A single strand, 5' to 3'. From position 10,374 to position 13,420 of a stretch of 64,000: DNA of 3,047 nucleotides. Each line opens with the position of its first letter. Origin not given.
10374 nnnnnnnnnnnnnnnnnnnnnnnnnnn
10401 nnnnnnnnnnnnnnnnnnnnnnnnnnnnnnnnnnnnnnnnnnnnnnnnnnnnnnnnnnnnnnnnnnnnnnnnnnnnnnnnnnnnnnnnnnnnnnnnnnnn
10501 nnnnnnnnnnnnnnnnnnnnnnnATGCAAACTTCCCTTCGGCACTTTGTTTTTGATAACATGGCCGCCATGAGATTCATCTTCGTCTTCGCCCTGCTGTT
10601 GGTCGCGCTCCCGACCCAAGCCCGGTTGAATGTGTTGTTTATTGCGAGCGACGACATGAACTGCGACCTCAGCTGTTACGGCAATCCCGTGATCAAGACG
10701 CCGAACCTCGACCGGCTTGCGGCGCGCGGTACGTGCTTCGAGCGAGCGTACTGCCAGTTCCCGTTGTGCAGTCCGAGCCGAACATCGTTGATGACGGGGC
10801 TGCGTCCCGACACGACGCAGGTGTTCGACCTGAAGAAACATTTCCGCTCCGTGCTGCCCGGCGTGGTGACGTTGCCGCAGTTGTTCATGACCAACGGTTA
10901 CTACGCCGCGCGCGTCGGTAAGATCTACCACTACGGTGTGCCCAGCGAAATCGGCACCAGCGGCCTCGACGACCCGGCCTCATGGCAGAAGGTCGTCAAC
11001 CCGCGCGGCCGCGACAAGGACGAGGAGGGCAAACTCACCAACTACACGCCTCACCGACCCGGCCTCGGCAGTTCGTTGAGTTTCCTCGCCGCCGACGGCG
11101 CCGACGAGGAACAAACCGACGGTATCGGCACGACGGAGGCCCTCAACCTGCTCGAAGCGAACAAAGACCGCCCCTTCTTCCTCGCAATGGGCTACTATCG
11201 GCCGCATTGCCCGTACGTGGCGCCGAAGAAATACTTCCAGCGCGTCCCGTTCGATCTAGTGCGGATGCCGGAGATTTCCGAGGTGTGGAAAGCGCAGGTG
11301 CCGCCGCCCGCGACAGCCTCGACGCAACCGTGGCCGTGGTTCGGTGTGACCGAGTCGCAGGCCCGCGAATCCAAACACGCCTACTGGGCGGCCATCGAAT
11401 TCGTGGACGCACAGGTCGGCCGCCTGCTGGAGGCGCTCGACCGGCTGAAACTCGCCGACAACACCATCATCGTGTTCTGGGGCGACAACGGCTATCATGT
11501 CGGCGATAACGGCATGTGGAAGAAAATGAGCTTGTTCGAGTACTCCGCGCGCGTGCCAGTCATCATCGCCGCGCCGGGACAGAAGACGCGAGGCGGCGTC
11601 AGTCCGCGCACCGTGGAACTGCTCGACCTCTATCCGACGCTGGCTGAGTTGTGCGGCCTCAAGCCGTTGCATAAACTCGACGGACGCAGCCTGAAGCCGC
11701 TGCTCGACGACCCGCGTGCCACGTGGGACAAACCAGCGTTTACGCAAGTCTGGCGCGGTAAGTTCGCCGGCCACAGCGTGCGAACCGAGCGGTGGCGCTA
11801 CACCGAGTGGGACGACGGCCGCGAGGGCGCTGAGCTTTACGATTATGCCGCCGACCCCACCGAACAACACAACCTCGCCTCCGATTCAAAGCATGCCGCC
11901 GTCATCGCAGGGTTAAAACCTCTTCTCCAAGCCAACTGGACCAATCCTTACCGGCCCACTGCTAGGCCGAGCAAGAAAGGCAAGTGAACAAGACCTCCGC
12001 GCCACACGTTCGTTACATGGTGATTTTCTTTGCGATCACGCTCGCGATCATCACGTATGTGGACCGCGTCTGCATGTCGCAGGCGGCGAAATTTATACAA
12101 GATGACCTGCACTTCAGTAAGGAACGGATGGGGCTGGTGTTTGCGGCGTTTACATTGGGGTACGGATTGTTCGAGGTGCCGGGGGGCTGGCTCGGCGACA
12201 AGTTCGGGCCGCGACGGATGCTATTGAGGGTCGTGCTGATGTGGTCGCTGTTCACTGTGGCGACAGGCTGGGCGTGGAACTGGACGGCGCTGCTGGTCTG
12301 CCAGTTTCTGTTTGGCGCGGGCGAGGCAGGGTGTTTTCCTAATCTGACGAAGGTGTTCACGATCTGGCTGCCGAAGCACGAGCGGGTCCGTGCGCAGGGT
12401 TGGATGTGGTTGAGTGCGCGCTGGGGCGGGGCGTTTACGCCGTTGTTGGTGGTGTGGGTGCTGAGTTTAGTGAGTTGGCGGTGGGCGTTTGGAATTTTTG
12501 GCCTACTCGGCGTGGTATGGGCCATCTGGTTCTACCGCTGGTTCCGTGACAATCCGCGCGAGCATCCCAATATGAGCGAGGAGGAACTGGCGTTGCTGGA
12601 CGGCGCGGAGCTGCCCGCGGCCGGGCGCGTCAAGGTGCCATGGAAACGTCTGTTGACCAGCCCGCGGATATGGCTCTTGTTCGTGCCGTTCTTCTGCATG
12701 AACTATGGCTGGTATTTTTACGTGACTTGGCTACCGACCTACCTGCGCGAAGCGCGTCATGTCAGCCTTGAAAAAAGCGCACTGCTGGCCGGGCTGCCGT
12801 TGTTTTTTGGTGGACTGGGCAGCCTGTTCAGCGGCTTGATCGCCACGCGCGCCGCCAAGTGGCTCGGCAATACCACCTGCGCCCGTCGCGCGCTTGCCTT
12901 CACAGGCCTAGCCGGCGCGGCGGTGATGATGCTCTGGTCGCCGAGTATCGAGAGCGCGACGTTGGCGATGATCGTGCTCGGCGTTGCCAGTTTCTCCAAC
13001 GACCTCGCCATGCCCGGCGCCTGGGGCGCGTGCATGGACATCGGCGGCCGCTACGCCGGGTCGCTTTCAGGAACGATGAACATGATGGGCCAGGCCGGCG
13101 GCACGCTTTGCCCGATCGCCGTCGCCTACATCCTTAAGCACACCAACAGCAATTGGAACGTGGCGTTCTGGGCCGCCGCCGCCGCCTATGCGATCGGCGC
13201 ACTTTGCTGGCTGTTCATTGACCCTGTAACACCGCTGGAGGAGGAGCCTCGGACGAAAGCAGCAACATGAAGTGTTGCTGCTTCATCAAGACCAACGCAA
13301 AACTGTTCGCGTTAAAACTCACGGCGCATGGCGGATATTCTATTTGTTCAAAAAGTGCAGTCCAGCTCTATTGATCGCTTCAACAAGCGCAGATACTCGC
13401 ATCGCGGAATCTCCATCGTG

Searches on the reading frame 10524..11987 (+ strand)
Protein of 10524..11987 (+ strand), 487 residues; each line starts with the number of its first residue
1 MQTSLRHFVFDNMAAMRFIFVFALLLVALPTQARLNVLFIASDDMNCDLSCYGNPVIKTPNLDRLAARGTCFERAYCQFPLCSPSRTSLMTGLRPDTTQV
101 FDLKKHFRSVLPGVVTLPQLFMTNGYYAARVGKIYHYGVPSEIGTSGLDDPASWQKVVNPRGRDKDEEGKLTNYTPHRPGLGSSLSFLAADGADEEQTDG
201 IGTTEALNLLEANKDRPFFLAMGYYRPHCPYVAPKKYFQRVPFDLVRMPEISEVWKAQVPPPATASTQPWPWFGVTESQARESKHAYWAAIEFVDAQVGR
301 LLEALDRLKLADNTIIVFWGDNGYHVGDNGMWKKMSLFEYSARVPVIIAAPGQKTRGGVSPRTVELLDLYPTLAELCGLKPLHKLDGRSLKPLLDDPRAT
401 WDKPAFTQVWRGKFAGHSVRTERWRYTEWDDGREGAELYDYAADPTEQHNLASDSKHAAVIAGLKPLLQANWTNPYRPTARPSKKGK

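Call 108: search_protein_families(library=pfam, proteins=[window:10524-11987:+], max_evalue=0.0001)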
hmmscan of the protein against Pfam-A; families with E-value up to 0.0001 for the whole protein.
window:10524-11987:+ (487 aa): 3 families
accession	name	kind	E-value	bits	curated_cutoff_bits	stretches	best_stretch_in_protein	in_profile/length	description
PF00884.28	Sulfatase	-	6.1e-43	147.7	25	1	36-378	2-300/301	Sulfatase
PF16347.10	SGSH_C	-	2.9e-17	63.7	29.3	1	327-469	1-149/154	N-sulphoglucosamine sulphohydrolase, C-terminal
PF01663.27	Phosphodiest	-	2.9e-08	34.1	23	0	58-102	19-64/342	Type I phosphodiesterase / nucleotide pyrophosphatase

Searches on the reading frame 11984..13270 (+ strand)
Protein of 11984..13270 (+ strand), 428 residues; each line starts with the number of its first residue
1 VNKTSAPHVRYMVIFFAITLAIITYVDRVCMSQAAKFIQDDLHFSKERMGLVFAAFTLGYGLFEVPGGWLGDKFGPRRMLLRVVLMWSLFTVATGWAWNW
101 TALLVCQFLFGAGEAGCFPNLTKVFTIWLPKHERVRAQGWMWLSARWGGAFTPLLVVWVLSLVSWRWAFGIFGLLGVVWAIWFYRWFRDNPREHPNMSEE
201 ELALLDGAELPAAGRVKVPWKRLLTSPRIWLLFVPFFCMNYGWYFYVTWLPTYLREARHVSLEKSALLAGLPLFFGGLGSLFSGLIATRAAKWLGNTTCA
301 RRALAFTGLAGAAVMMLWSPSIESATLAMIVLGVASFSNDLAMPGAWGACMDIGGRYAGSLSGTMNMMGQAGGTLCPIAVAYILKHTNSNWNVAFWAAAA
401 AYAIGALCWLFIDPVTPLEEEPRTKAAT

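Call 95: search_protein_families(library=pfam, proteins=[window:11984-13270:+], max_evalue=0.001)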
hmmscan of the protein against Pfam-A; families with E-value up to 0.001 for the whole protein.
window:11984-13270:+ (428 aa): 1 family
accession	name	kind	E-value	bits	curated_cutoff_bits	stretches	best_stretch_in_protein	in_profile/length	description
PF07690.21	MFS_1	-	8.9e-63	212.7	33.4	2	20-375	4-345/347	Major Facilitator Superfamily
